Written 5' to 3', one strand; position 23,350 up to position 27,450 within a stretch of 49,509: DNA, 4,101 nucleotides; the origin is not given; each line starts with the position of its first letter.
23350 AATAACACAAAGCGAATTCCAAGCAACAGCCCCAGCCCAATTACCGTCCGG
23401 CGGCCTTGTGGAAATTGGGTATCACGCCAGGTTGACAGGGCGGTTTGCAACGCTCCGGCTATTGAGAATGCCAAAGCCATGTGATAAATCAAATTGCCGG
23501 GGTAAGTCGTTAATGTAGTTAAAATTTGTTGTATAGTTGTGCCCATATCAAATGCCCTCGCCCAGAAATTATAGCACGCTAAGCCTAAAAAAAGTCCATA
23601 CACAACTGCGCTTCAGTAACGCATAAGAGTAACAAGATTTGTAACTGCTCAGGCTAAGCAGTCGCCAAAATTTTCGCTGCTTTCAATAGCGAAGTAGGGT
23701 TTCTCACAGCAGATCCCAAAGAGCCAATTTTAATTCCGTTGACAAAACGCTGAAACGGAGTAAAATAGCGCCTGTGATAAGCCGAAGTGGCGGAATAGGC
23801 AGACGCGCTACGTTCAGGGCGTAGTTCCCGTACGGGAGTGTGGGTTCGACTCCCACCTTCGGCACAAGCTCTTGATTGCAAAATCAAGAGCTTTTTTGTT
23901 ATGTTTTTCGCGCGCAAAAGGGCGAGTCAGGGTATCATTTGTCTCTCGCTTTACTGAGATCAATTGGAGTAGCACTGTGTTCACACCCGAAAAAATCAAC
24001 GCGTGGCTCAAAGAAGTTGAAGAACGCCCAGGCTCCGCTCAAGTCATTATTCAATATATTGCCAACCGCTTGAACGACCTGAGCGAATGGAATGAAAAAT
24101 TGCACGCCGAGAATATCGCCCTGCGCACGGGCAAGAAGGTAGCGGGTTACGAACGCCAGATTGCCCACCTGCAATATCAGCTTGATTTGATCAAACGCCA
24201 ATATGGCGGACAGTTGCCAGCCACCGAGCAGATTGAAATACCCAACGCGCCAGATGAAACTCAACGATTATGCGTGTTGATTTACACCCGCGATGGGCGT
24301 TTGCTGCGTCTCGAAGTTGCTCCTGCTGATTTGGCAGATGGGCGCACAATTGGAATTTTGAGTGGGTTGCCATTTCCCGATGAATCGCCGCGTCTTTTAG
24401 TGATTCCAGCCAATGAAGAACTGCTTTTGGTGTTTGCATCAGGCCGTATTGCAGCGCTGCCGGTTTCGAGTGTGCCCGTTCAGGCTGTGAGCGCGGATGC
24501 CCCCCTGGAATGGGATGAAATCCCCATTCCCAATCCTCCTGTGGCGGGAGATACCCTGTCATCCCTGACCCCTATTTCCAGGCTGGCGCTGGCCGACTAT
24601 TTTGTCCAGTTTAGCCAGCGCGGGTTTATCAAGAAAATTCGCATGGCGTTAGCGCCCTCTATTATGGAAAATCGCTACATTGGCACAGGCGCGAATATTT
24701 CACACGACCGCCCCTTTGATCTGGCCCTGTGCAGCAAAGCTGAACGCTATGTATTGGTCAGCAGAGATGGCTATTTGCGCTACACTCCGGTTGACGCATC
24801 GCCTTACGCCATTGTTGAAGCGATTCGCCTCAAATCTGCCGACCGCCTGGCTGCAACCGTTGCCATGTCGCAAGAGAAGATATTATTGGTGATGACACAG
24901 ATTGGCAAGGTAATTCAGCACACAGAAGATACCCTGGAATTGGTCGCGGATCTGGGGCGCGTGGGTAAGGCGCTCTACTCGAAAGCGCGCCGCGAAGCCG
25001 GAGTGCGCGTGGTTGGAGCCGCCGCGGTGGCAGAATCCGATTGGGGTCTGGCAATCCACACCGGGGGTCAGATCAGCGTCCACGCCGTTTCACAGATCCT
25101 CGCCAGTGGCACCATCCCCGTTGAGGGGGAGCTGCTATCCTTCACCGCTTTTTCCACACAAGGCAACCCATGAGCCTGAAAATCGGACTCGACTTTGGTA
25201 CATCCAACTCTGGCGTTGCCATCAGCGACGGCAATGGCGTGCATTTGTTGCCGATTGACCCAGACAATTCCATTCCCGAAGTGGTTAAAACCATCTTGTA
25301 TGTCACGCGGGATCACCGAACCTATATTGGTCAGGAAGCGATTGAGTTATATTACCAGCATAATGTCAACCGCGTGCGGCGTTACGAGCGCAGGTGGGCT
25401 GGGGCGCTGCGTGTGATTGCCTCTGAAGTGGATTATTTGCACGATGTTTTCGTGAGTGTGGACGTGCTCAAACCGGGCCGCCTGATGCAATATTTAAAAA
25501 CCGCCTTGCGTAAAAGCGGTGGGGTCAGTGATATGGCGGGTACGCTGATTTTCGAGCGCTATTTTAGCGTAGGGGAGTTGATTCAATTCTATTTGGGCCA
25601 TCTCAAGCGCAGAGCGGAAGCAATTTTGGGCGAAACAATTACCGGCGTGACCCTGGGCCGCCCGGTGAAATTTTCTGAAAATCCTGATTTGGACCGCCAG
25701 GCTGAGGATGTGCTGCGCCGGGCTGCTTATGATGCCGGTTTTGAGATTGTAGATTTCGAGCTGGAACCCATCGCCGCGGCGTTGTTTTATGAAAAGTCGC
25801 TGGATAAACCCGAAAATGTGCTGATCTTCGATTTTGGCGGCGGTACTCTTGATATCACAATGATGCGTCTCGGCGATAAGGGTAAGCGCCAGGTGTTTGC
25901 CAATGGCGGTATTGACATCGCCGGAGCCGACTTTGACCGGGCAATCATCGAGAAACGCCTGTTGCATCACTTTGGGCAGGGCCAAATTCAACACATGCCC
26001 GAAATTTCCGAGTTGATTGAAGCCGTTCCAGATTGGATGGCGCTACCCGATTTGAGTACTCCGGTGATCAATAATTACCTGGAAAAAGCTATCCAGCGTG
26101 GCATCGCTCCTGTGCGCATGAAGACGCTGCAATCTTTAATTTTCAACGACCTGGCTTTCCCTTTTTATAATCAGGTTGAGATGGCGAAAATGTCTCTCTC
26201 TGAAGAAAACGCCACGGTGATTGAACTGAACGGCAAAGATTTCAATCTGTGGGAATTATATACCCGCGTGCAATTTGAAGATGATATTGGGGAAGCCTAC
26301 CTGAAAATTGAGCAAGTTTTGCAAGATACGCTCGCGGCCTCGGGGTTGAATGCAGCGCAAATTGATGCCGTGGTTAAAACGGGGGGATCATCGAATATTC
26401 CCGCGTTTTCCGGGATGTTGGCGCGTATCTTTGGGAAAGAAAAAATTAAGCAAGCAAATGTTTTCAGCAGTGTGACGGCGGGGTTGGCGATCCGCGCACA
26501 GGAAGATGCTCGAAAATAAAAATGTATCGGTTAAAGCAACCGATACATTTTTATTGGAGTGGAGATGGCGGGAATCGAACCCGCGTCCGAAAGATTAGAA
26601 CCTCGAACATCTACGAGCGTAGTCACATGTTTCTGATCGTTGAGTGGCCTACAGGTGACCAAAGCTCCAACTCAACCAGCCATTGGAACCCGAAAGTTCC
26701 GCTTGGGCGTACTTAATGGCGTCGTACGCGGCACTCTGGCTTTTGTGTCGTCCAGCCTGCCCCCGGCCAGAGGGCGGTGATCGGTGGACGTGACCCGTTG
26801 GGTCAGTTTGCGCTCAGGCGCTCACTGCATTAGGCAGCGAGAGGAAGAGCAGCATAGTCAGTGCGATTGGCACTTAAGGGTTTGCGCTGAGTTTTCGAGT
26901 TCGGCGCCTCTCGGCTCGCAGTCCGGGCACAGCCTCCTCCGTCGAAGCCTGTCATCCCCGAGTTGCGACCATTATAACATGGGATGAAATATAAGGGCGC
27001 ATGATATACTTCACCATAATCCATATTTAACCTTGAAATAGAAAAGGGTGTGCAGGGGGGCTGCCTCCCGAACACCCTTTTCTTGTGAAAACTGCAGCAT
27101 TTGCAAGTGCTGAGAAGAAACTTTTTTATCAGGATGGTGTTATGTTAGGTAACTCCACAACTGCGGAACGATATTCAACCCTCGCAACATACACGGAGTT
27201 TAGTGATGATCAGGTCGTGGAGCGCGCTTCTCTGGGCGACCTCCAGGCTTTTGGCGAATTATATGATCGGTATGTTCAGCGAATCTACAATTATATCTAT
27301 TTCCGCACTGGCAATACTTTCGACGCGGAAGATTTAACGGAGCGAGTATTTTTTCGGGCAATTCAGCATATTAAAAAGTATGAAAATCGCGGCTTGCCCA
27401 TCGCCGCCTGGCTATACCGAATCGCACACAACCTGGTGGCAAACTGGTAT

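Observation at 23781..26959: NBD-only Hsp70/actin-fold ATPase translationally coupled to a coiled-coil + GyrA-CTD-like beta-repeat protein, boxed in by tRNA-Leu and tmRNA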

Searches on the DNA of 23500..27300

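Call 75: search_rna_families(source=window, start=23500, end=27300, threshold=evalue, max_evalue=0.1)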
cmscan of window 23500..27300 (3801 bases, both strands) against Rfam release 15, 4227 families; matches with E-value up to 0.1: 4.
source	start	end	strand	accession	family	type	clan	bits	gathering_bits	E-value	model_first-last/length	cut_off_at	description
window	26557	26959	-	RF00023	tmRNA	Gene;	CL00001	150.8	47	1.5e-60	1-374/374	no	transfer-messenger RNA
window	23781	23864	+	RF00005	tRNA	Gene; tRNA;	CL00001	52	29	1.7e-09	1-71/71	no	tRNA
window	26830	27300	-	RF04321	tmRNA_permuted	Gene;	-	28.7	47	0.0034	63-213/213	5'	permuted transfer-messenger RNA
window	26560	26598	+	RF04351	Plastid-psbl-rps4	Cis-reg;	-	24.4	68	0.056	1-53/53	no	Plastid-psbl-rps4 3UTR RNA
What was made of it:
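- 26559..26959 (-): tmRNA (ssrA). Context only. Rfam RF00023 at 150.8 bits (call 75).
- Tried and rejected: Rfam finds only the tRNA and the tmRNA (call 75).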

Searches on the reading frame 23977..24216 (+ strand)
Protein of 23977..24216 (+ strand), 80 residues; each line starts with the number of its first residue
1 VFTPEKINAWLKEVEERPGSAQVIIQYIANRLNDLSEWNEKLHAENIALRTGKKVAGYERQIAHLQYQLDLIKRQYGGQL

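Call 66: search_solved_structures(query=A4, max_evalue=10, show_alignments=2)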
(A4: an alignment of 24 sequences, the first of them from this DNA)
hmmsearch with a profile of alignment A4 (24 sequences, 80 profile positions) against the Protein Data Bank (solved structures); distinct sequences matched with E-value up to 10: 71 (the best 60 are shown).
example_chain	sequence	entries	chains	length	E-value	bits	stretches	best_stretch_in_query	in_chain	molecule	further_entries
2lxy_A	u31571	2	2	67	0.00016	24.8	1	31-72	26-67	2-mercaptophenol-alpha3C | 4-mercaptophenol-alpha3C protein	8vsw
2mi7_A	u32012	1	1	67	0.00021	24.5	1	31-72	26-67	de novo protein a3Y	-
1lq7_A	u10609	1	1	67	0.00026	24.1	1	31-72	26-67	Alpha3W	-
5fdu_1x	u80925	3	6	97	0.011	18.9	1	19-52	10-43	Ribosome-associated inhibitor A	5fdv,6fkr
9rgw_A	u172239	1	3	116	0.012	18.9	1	18-74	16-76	sc-apCC3-CW2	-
1l4s_A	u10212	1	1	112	0.017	18.3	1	19-51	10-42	Protein yfiA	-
12dq_1y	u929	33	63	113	0.017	18.3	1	19-51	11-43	Ribosome-associated inhibitor A | Protein yfiA | Protein Y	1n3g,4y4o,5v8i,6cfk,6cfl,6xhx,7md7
4v8i_AY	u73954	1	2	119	0.02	18.1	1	19-51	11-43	Ribosome-associated inhibitor A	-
4v4g_Aa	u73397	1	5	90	0.021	18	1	19-52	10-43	protein Y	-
9rgy_A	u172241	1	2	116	0.022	18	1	18-74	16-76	sc-apCC3-CW-0NTT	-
9rgv_A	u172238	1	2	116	0.029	17.6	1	18-74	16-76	sc-apCC3-CW1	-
3he4_A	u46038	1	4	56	0.047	16.9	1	25-76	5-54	SYNZIP6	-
6lp3_C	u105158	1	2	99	0.052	16.8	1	41-77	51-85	GTPase-activating protein BEM3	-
3he5_A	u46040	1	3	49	0.1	15.8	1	24-70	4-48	SYNZIP1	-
9rgx_A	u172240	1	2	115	0.11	15.8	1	18-73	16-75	sc-apCC3-ACW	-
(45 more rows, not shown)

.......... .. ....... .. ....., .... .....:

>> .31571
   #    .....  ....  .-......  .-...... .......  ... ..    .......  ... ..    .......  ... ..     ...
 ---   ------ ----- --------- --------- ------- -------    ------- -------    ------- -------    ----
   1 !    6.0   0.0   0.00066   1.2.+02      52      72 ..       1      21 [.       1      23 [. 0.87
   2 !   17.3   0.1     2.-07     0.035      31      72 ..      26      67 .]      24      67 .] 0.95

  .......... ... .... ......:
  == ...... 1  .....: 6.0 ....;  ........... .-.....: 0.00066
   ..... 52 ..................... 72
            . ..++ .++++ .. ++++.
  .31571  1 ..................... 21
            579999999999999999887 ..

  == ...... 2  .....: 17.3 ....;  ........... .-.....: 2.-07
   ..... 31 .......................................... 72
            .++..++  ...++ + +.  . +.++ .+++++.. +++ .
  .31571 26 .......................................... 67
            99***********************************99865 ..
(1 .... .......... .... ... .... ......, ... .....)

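Call 67: search_protein_families(library=pfam, alignment_id=A4, max_evalue=1)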
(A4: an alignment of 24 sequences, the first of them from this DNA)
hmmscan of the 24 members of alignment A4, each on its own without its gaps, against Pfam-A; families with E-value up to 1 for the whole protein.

A. member 1, seq(80 aa): 6 families
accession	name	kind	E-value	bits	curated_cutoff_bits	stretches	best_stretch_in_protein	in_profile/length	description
PF18570.6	Nup54_57_C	-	0.015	15.4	25.6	1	58-76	11-29/29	NUP57/Nup54 C-terminal domain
PF07716.20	bZIP_2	-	0.07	13.7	22.3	1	26-50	28-52/54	Basic region leucine zipper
PF06156.18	YabA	-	0.077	14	30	1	6-52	5-51/103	Initiation control protein YabA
PF14197.11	Cep57_CLD_2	-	0.11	13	27.1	0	30-50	38-58/67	Centrosome localisation domain of PPC89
PF09268.16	Clathrin-link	-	0.11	12.2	21.2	1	24-35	4-15/24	Clathrin, heavy-chain linker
PF19599.4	DUF6104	-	0.22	12.2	27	1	12-39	9-36/58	Family of unknown function (DUF6104)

B. families by the number of members that match (of 24 scanned): 64 families (the first 25 are shown)
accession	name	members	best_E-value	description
PF07716.20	bZIP_2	19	0.0023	Basic region leucine zipper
PF07558.16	Shugoshin_N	17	0.00014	Shugoshin N-terminal coiled-coil region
PF06156.18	YabA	10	0.0017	Initiation control protein YabA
PF18570.6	Nup54_57_C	7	0.0081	NUP57/Nup54 C-terminal domain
PF01166.23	TSC22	5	0.016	TSC-22/dip/bun family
PF20042.4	DUF6444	5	0.1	Family of unknown function (DUF6444)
PF14117.11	DUF4287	4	0.038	Domain of unknown function (DUF4287)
PF25450.1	Rab11-FIP3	3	0.00047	Rab11-FIP3-like domain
PF04849.18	HAP1_N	3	0.00047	HAP1 N-terminal conserved region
PF25566.1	RIMB1_N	3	0.00049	RIMB1-like, N-terminal domain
PF17098.10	Wtap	3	0.00075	WTAP/Mum2p family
PF15003.11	HAUS2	3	0.0015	HAUS augmin-like complex subunit 2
PF18504.6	Csm1_N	3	0.0018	Csm1 N-terminal domain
PF16526.10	CLZ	3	0.0039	C-terminal leucine zipper domain of cyclic nucleotide-gated channels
PF16326.10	ABC_tran_CTD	3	0.007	ABC transporter C-terminal domain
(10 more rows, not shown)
